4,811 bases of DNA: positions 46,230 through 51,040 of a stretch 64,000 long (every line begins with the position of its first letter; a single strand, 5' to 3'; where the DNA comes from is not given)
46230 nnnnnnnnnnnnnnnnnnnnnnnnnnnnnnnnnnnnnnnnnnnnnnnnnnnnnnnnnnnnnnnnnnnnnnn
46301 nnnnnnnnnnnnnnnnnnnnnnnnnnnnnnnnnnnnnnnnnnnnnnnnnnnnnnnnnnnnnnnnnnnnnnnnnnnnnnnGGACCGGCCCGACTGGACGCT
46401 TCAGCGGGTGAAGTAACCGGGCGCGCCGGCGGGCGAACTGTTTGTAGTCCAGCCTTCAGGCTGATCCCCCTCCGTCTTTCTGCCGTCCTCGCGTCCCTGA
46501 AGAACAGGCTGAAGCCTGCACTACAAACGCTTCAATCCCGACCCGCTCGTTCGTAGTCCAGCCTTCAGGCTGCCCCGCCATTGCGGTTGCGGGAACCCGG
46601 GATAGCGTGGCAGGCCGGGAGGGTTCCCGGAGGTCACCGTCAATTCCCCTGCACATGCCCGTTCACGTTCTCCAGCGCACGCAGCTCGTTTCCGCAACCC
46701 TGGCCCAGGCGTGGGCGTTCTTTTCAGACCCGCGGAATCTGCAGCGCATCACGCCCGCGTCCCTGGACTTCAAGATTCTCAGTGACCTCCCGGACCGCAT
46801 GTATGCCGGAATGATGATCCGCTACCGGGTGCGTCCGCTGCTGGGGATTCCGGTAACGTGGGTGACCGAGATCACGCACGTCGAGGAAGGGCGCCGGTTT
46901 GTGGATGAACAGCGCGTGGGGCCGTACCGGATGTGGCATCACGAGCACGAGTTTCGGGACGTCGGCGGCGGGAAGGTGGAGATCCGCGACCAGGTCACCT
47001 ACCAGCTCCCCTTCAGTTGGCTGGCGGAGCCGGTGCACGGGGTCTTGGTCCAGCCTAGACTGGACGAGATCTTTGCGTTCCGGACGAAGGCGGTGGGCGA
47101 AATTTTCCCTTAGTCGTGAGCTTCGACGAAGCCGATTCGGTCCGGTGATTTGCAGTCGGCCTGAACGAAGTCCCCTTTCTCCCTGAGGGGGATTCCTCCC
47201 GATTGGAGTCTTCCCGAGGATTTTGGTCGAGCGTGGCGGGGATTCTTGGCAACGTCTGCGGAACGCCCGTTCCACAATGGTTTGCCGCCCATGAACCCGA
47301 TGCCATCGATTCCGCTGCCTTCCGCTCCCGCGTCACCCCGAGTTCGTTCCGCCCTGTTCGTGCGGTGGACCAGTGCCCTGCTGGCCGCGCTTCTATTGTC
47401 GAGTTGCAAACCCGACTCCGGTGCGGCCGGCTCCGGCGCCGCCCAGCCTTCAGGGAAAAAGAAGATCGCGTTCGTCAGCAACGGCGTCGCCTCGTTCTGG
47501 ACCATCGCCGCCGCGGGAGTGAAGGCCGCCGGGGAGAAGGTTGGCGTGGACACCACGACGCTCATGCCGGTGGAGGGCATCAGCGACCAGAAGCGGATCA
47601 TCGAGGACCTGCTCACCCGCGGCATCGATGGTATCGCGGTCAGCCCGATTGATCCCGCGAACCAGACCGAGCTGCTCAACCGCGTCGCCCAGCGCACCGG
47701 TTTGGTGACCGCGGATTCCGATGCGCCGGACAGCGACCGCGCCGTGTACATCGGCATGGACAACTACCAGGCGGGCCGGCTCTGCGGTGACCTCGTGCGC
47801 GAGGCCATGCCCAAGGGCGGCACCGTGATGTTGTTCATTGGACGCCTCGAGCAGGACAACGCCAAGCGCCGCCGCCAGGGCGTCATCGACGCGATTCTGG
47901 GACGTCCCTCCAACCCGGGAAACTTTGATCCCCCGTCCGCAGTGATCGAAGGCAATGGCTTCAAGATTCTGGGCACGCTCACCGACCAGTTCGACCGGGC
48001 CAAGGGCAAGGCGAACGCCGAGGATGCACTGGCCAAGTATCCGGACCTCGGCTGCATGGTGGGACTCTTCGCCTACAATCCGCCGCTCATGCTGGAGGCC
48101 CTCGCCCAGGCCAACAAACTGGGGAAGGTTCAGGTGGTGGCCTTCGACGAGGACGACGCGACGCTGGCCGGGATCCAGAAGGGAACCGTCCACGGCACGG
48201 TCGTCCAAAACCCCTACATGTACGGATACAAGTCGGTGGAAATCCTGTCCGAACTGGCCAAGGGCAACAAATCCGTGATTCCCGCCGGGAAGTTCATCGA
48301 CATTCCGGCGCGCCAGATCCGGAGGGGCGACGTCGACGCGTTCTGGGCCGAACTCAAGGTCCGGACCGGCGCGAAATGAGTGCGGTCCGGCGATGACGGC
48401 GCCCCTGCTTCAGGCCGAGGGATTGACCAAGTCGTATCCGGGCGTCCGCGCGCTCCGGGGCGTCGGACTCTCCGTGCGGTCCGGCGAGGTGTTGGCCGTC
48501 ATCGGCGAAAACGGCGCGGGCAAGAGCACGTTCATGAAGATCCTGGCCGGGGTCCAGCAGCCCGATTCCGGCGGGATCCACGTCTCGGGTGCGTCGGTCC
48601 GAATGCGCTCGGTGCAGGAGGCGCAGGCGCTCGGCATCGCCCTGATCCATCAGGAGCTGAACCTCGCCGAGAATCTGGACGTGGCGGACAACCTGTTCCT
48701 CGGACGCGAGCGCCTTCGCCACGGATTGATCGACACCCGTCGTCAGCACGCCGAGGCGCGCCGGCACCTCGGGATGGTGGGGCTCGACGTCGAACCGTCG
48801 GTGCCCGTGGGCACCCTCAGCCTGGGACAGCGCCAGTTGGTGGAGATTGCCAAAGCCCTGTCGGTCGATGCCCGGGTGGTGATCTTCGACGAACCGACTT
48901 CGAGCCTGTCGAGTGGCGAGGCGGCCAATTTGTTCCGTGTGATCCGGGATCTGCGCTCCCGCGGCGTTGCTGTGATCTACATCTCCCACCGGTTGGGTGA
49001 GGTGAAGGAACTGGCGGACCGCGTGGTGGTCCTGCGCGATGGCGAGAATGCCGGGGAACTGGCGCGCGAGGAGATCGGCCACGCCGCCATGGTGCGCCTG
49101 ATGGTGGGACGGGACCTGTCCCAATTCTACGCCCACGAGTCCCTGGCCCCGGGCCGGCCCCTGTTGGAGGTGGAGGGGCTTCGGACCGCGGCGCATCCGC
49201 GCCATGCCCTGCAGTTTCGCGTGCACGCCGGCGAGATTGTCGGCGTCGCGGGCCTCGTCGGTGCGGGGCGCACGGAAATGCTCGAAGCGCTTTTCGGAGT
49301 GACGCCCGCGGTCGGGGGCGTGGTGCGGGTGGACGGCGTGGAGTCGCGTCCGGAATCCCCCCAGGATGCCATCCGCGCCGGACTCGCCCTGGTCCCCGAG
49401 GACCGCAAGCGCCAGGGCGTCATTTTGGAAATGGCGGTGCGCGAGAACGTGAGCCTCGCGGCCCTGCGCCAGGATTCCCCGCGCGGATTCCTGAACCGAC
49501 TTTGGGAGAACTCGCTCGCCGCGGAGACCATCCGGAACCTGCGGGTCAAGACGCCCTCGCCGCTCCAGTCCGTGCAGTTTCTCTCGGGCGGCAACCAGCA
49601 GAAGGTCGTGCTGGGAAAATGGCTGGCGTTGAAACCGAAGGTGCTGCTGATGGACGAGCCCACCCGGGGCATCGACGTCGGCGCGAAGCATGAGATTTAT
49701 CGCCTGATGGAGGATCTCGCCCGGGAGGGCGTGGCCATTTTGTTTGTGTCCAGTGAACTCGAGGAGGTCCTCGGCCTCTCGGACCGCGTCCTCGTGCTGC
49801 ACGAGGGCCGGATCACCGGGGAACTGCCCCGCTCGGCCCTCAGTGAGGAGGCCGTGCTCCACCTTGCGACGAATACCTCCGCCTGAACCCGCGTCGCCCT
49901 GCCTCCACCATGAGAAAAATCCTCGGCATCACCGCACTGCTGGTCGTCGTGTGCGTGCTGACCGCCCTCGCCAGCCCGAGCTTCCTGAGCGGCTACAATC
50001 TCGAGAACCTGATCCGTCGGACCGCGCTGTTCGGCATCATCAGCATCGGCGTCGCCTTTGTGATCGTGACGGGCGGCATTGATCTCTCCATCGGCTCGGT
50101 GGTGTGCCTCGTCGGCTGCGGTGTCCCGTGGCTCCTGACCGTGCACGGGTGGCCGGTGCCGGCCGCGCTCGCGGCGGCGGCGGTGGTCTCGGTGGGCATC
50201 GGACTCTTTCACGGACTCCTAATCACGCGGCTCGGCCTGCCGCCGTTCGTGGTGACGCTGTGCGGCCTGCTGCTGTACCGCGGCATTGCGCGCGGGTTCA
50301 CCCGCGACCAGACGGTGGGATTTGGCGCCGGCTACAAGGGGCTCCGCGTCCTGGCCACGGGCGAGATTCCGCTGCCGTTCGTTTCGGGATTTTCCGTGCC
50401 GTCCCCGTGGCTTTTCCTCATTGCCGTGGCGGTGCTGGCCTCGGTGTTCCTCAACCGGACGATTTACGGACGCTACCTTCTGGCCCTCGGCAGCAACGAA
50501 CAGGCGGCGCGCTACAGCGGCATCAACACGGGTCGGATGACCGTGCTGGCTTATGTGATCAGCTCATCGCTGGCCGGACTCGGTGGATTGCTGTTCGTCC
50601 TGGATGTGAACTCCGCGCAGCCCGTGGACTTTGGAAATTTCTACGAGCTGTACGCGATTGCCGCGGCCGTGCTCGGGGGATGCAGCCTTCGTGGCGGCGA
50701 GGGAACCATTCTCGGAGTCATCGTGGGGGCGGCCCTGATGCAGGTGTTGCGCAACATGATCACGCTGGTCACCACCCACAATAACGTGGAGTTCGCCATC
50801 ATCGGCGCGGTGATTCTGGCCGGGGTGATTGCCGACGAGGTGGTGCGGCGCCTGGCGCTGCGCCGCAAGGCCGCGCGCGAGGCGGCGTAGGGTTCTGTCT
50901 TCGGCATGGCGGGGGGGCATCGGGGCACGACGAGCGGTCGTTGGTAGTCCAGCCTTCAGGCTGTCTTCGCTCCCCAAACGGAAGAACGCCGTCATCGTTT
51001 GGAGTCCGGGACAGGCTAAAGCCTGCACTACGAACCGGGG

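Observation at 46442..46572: Nested-hairpin intergenic repeat family (REP/BIME-like): four paired copies plus one solo arm in 64 kb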

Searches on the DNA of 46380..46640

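Call 20: search_rna_families(source=window, start=46380, end=46640, threshold=evalue, max_evalue=10)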
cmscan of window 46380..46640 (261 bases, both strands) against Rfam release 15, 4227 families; matches with E-value up to 10: 0.
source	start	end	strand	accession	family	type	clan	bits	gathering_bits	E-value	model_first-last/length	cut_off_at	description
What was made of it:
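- On Any curated RNA family (Rfam 15): No hit in 46380-46640 at E up to 10 (call 20).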

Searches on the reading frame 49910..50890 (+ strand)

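Call 13: search_protein_families(library=pfam, proteins=[window:49910-50890:+])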
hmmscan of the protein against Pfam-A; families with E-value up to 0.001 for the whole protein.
window:49910-50890:+ (326 aa): 1 family
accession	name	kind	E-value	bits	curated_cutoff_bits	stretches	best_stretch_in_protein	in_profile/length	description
PF02653.21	BPD_transp_2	-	4.9e-47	160.8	26.8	1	31-304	2-267/269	Branched-chain amino acid transport system / permease component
